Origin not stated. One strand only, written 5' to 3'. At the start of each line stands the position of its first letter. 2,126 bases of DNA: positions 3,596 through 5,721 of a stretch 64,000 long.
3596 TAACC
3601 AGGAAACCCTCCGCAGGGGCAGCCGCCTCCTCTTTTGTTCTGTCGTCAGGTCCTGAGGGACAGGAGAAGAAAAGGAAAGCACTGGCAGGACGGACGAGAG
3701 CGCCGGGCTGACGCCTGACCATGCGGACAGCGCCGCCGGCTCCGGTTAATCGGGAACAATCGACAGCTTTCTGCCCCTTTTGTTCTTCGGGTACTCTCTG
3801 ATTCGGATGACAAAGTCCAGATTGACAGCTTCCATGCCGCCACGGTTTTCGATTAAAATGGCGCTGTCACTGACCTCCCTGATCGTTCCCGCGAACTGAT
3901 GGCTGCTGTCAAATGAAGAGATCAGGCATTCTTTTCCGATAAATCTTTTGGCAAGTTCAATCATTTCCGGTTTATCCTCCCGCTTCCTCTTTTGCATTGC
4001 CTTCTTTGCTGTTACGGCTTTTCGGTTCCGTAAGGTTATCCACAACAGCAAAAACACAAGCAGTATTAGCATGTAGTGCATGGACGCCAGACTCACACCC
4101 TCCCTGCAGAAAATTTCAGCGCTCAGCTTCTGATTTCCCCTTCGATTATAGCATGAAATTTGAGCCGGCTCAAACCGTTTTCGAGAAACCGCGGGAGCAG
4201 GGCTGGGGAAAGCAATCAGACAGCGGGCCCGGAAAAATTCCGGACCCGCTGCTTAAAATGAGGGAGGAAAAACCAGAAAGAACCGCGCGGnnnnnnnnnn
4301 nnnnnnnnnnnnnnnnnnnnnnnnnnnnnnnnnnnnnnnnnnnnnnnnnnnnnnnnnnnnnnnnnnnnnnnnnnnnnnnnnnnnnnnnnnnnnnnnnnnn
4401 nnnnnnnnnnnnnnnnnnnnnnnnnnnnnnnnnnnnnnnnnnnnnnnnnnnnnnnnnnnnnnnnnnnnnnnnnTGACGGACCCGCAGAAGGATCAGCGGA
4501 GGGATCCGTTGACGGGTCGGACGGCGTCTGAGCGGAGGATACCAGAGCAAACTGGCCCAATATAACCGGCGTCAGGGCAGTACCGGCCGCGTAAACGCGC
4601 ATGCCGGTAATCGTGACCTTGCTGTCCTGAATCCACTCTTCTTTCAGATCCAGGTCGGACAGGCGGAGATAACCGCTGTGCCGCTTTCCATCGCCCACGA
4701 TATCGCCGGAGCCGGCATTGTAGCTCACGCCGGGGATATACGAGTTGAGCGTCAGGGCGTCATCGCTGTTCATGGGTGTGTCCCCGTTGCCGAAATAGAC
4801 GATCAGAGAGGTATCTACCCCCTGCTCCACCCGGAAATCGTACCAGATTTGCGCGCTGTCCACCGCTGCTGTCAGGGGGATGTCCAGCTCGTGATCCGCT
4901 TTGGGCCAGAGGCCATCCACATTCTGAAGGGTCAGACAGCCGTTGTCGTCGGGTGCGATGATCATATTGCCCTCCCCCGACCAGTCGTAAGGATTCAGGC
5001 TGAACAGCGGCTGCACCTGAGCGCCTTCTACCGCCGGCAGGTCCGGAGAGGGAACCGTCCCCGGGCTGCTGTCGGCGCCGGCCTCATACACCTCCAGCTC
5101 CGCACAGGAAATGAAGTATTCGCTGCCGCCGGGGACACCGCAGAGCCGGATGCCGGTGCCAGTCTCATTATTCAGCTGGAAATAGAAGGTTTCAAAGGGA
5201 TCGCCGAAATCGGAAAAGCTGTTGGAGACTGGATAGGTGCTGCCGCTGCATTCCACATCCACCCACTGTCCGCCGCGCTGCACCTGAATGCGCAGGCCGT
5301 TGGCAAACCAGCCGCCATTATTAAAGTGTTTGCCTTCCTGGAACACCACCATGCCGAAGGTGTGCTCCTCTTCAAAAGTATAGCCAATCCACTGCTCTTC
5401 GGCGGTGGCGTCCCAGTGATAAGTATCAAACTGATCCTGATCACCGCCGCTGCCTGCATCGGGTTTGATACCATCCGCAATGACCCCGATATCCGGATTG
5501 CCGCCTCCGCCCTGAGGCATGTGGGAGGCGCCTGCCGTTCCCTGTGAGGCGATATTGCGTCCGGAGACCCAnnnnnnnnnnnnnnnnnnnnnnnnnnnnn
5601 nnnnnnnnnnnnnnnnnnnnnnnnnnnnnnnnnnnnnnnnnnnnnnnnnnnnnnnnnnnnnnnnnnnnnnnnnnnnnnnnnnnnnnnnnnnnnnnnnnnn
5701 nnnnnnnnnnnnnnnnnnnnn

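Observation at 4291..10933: Extracellular ADP-ribosylglycohydrolase-fold enzymes fused to PKD, discoidin-like and unknown beta-rich modules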

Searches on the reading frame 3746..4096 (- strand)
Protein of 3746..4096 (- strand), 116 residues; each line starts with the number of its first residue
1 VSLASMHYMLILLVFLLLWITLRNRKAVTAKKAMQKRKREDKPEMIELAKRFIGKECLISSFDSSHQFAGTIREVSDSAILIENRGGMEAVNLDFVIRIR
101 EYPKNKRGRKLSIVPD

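Call 8: search_protein_families(library=pfam, proteins=[window:3746-4096:-], max_evalue=0.001)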
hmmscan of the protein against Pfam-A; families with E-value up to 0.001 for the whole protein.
window:3746-4096:- (116 aa): 1 family
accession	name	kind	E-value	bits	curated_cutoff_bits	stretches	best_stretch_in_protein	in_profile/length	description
PF21838.2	DUF6897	-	5.7e-05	23.2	23.9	1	48-101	5-57/58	Domain of unknown function (DUF6897)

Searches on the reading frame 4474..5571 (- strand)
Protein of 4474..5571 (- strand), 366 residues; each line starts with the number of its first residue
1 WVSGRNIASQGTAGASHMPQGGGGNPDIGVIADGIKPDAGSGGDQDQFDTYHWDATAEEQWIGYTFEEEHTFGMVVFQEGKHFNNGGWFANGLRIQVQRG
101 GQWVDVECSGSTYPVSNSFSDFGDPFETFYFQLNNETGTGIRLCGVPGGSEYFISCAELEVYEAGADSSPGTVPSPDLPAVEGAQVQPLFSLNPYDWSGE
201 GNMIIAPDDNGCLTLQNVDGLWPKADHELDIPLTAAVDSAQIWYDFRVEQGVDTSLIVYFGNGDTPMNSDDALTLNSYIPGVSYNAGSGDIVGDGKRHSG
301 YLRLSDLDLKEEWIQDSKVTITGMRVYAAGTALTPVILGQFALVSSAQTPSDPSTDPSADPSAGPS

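Call 70: predict_structure(alignment_id=A2)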
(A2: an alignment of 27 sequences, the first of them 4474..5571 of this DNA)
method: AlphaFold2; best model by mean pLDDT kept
length: 366 residues; sequences in the alignment: 27
mean_pLDDT: 82.3   pTM: 0.54
mean pLDDT of the five models: 82.3, 82.3, 81.4, 80.8, 79.2
residues with pLDDT >= 90: 170; 70-90: 116; 50-70: 57; < 50: 23
segments of 3 or more residues with pLDDT < 50: 1-3, 166-176, 363-366
pLDDT, mean of each block of 10 residues (from residue 1): 67 94 89 86 92 91 97 94 93 97 95 92 92 93 96 95 58 44 77 54 58 64 76 92 85 90 88 92 86 85 93 95 86 67 79 52 46
secondary structure, 60 per line:
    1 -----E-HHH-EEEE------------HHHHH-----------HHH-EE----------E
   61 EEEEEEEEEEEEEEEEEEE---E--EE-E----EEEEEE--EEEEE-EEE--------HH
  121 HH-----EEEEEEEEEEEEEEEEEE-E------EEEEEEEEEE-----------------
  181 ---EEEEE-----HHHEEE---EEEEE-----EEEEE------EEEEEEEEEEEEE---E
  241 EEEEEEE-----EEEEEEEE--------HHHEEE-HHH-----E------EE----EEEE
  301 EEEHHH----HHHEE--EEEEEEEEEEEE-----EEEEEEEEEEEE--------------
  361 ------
elements in order: E12-15 H28-32 E60-79 E94-99 E102-106 E108-110 H119-122 E128-145 E154-163 E184-188 E197-199 E203-207 E213-217 E224-236 E240-247 E253-260 E272-274 E297-303 E318-329 E335-346

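Call 72: fold_search(model_id=the predicted structure, library=pdb)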
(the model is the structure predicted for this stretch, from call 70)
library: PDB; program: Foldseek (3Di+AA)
matches with E <= 10: 1355; with E <= 0.001: 139
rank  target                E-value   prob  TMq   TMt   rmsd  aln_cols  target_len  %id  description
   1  7nsn_A                4.1e-08  1.00  0.30  0.09  14.6       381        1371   12  Multi-domain GH92 alpha-1,2-mannosidase from Neobacillus novalis: mannoimidazole complex (released 2022-09-21)
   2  5xnr                  4.6e-08  1.00  0.27  0.26  16.5       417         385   13  Truncated AlyQ with CBM32 and alginate lyase domains (released 2018-06-13)
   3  7jfs                  8.9e-08  1.00  0.31  0.13  17.0       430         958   10  The structure of the CBM32-1, CBM32-2, and M60 catalytic domains from Clostridium perfringens ZmpB (released 2021-02-03)
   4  2qqi                  1.7e-07  1.00  0.26  0.30  18.9       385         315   12  Crystal Structure of the b1b2 Domains from Human Neuropilin-1 (released 2007-11-20)
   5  7jnd                  2.0e-07  1.00  0.31  0.29  16.1       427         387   10  The structure of CBM32-1 and CBM32-2 domains from Clostridium perfringens ZmpB (released 2021-02-03)
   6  7kwo_A                2.8e-07  1.00  0.28  0.10  14.9       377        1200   11  rFVIIIFc-VWF-XTEN (BIVV001) (released 2021-03-03)
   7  2orx                  5.8e-07  1.00  0.27  0.31  18.4       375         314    8  Structural Basis for Ligand Binding and Heparin Mediated Activation of Neuropilin (released 2007-04-03)
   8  4bxs_V                6.2e-07  1.00  0.29  0.10  16.1       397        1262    9  Crystal Structure of the Prothrombinase Complex from the Venom of Pseudonaja Textilis (released 2013-07-31)
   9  7jnb                  7.3e-07  1.00  0.30  0.28  16.0       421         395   10  The structure of CBM32-1 and CBM32-2 domains from Clostridium perfringens ZmpB in complex with GalNAc (released 2021-02-03)
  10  4bdv_B                9.1e-07  1.00  0.29  0.18  14.6       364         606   10  CRYSTAL STRUCTURE OF A TRUNCATED B-DOMAIN HUMAN FACTOR VIII (released 2013-05-15)
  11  3cqo_A                9.6e-07  1.00  0.32  0.39  19.1       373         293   12  Crystal structure of a f-lectin (fucolectin) from morone saxatilis (striped bass) serum (released 2009-04-28)
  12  7jnf                  1.3e-06  1.00  0.30  0.27  16.2       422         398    9  The structure of CBM32-1 and CBM32-2 domains from Clostridium perfringens ZmpB in complex with GalNAc (released 2021-02-03)
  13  2orz_A                1.3e-06  1.00  0.26  0.29  19.0       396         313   11  Structural Basis for Ligand Binding and Heparin Mediated Activation of Neuropilin (released 2007-04-03)
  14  4a44                  1.5e-06  1.00  0.32  0.76   3.3       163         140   15  CpGH89CBM32-5, from Clostridium perfringens, in complex with the Tn Antigen (released 2012-04-04)
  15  5zu5                  1.7e-06  1.00  0.28  0.21  20.1       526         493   11  Crystal structure of a full length alginate lyase with CBM domain (released 2018-06-27)
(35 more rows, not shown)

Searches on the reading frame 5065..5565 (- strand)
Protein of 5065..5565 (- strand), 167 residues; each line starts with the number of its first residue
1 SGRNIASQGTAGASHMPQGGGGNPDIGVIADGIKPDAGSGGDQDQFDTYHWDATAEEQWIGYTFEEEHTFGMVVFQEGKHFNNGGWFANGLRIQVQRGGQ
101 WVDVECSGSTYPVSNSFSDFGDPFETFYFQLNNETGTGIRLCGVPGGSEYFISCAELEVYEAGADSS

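Call 35: search_protein_families(library=pfam, proteins=[window:5065-5565:-], max_evalue=10)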
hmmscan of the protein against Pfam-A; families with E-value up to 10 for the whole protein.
seq(167 aa): 3 families
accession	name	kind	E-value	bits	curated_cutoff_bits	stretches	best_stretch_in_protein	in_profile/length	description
PF00754.31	F5_F8_type_C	-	4.4e-05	24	28.2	1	46-135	18-114/127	F5/8 type C domain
PF22633.2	F5_F8_type_C_2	-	0.0049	17.9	27.8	1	42-108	6-69/91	NedA-like, galactose-binding domain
PF12108.13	SF3a60_bindingd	-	0.43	11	22.3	1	121-132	5-16/27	Splicing factor SF3a60 binding domain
